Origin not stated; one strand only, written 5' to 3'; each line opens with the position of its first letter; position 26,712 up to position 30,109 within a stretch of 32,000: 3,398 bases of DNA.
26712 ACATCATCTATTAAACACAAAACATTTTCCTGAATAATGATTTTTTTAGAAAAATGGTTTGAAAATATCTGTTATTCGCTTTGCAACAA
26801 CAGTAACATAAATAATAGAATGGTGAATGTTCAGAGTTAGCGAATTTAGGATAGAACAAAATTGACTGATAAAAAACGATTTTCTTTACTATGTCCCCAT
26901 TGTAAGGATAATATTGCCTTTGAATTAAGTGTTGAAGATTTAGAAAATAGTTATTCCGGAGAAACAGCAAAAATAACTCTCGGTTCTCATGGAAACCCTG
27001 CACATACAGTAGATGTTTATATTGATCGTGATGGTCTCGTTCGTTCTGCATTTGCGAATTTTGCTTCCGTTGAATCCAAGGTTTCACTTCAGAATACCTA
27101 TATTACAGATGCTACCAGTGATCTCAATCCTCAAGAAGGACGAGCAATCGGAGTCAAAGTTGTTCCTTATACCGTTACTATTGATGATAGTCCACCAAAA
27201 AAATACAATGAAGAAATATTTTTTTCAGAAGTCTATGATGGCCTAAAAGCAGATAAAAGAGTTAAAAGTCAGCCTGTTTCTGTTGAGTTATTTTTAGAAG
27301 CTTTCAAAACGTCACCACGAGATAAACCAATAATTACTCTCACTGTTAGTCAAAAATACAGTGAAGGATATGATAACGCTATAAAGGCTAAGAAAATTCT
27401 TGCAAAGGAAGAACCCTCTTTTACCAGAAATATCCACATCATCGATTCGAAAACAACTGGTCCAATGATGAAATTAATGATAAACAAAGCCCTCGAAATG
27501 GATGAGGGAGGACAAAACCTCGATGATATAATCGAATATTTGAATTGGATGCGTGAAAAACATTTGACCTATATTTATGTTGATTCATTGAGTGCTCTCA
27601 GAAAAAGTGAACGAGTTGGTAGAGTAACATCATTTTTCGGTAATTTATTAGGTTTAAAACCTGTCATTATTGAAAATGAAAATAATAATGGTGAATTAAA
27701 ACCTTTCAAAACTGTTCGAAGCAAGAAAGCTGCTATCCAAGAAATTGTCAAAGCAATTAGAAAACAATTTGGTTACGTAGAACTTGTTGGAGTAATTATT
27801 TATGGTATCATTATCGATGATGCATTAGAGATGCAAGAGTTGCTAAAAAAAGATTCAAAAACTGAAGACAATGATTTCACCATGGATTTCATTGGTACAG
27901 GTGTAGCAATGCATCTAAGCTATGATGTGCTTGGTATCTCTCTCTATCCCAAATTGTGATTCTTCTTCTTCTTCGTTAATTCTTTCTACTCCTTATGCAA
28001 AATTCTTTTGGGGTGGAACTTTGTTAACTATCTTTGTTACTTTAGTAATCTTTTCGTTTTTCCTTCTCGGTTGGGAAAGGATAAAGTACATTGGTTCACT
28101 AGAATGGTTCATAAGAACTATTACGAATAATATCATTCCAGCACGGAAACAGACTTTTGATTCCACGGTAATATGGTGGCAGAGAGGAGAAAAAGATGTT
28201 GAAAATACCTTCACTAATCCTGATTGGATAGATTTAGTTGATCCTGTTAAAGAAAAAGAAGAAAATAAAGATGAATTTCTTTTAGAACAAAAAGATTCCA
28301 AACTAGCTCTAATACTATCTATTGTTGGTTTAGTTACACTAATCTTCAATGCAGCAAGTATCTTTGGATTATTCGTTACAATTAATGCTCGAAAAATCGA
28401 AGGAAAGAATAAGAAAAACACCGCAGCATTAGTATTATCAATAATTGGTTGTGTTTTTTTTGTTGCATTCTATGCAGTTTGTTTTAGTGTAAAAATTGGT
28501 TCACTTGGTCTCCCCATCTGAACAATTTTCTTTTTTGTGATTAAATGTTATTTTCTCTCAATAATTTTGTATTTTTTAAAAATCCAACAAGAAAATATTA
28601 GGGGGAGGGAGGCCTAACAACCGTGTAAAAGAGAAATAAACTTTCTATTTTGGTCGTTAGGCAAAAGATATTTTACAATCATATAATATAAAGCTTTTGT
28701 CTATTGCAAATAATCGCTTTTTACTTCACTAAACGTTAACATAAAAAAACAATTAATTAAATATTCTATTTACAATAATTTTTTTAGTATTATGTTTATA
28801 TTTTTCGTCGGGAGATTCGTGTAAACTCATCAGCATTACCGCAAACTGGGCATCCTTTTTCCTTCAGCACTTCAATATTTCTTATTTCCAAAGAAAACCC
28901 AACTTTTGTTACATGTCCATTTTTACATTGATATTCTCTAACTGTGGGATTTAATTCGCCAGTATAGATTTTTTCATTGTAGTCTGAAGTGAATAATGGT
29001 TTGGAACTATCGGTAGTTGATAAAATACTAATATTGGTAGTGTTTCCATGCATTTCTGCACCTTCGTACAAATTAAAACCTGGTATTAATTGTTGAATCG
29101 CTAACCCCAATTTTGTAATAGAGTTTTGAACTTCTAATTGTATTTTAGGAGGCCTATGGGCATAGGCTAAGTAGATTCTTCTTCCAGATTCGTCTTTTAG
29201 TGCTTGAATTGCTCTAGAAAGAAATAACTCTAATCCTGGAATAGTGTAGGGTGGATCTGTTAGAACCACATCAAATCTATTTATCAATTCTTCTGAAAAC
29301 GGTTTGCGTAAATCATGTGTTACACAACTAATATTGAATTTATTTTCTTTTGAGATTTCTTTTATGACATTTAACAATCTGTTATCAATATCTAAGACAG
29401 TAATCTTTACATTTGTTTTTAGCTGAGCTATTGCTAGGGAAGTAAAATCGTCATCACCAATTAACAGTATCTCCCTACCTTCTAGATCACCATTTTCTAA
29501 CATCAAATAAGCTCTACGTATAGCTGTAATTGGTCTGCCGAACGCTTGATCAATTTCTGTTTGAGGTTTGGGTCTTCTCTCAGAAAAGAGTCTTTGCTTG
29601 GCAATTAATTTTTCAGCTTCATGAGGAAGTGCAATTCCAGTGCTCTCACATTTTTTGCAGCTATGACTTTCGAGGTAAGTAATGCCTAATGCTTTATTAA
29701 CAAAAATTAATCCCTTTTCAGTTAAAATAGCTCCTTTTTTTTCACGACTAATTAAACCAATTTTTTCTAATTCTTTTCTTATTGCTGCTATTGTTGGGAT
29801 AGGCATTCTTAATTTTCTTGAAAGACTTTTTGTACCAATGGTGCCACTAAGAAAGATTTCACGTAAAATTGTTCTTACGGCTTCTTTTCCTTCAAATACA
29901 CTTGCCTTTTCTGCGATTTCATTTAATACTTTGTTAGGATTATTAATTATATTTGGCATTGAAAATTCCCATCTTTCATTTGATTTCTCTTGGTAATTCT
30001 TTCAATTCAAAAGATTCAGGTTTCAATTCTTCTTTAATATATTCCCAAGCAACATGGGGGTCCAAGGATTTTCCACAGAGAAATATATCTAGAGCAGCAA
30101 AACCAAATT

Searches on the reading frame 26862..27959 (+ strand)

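Call 3: search_protein_families(library=pfam, proteins=[window:26862-27959:+], max_evalue=0.01)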
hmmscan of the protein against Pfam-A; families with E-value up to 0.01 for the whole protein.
window:26862-27959:+ (365 aa): 1 family
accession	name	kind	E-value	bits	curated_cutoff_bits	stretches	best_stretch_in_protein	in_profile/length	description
PF02645.21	DegV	-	1.5e-44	152.9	27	1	81-364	5-280/280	Uncharacterised protein, DegV family COG1307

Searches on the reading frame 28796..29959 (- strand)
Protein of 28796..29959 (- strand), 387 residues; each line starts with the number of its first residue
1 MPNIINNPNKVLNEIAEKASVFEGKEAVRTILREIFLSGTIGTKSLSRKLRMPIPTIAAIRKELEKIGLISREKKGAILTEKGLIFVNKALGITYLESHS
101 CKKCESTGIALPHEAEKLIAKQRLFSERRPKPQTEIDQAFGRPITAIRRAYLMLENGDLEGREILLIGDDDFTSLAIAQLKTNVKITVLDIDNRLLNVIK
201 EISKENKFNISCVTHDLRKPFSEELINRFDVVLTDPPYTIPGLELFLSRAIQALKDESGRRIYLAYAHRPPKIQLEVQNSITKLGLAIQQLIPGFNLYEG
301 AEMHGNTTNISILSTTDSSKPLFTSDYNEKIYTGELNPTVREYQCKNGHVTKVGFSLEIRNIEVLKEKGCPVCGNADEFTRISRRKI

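Call 3: search_protein_families(library=pfam, proteins=[window:28796-29959:-], max_evalue=0.01)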
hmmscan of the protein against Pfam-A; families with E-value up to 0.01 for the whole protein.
window:28796-29959:- (387 aa): 8 families
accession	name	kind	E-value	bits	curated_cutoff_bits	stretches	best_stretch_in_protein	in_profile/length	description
PF01861.22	BpsA_C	-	2.3e-57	194.5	27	1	120-333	4-218/243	Branched-chain polyamine synthase A C-terminal domain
PF01047.28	MarR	-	0.00012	22.3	24.6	1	31-75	8-52/59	MarR family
PF05175.20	MTS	-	0.0003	20.9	23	1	174-239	46-109/170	Methyltransferase small domain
PF21715.3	CggR_N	-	0.00051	20.1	30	1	30-86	7-63/71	CggR N-terminal DNA binding domain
PF13847.12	Methyltransf_31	-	0.0006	20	27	1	175-259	19-106/145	Methyltransferase domain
PF10237.15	N6-adenineMlase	-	0.0006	20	23.2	1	180-261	47-122/166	Probable N6-adenine methyltransferase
PF05491.19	RuvB_C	-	0.0014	19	24.7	1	31-86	14-70/72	RuvB C-terminal winged helix domain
PF13649.12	Methyltransf_25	-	0.0089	17.1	27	0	175-255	13-94/97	Methyltransferase domain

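Call 4: search_protein_families(library=ncbifam, proteins=[window:28796-29959:-], max_evalue=0.01)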
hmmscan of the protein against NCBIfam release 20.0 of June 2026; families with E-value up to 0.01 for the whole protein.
window:28796-29959:- (387 aa): 4 families
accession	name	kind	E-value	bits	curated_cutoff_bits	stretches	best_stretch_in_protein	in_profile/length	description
NF011529.0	PRK14968.1-3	equivalog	1.6e-05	24.4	162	1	174-241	47-110/198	putative methyltransferase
TIGR00536.1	hemK_fam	subfamily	0.00014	21.1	115.5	1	174-238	129-192/286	HemK family protein methyltransferase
TIGR03534.1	RF_mod_PrmC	equivalog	0.00031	20.3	199.1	1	175-238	104-166/253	peptide chain release factor N(5)-glutamine methyltransferase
TIGR00537.1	hemK_rel_arch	hypoth_equivalog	0.00073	19.3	87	1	158-239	17-93/179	HemK2/MTQ2 family protein methyltransferase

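Call 71: search_solved_structures(query=window:28796-29959:-, show_alignments=2)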
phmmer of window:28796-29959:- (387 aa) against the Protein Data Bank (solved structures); distinct sequences matched with E-value up to 0.001: 4.
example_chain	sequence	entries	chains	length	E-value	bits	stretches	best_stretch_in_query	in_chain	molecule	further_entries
5xnc_A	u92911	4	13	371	6.2e-37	130.8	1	10-299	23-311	N(4)-bis(aminopropyl)spermidine synthase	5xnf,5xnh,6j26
2qm3_A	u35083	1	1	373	1.1e-33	120.1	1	18-298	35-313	Predicted methyltransferase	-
6j27_A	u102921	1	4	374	3e-24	89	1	75-300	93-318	N(4)-bis(aminopropyl)spermidine synthase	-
6j28_A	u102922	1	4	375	3.1e-24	89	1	75-300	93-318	N(4)-bis(aminopropyl)spermidine synthase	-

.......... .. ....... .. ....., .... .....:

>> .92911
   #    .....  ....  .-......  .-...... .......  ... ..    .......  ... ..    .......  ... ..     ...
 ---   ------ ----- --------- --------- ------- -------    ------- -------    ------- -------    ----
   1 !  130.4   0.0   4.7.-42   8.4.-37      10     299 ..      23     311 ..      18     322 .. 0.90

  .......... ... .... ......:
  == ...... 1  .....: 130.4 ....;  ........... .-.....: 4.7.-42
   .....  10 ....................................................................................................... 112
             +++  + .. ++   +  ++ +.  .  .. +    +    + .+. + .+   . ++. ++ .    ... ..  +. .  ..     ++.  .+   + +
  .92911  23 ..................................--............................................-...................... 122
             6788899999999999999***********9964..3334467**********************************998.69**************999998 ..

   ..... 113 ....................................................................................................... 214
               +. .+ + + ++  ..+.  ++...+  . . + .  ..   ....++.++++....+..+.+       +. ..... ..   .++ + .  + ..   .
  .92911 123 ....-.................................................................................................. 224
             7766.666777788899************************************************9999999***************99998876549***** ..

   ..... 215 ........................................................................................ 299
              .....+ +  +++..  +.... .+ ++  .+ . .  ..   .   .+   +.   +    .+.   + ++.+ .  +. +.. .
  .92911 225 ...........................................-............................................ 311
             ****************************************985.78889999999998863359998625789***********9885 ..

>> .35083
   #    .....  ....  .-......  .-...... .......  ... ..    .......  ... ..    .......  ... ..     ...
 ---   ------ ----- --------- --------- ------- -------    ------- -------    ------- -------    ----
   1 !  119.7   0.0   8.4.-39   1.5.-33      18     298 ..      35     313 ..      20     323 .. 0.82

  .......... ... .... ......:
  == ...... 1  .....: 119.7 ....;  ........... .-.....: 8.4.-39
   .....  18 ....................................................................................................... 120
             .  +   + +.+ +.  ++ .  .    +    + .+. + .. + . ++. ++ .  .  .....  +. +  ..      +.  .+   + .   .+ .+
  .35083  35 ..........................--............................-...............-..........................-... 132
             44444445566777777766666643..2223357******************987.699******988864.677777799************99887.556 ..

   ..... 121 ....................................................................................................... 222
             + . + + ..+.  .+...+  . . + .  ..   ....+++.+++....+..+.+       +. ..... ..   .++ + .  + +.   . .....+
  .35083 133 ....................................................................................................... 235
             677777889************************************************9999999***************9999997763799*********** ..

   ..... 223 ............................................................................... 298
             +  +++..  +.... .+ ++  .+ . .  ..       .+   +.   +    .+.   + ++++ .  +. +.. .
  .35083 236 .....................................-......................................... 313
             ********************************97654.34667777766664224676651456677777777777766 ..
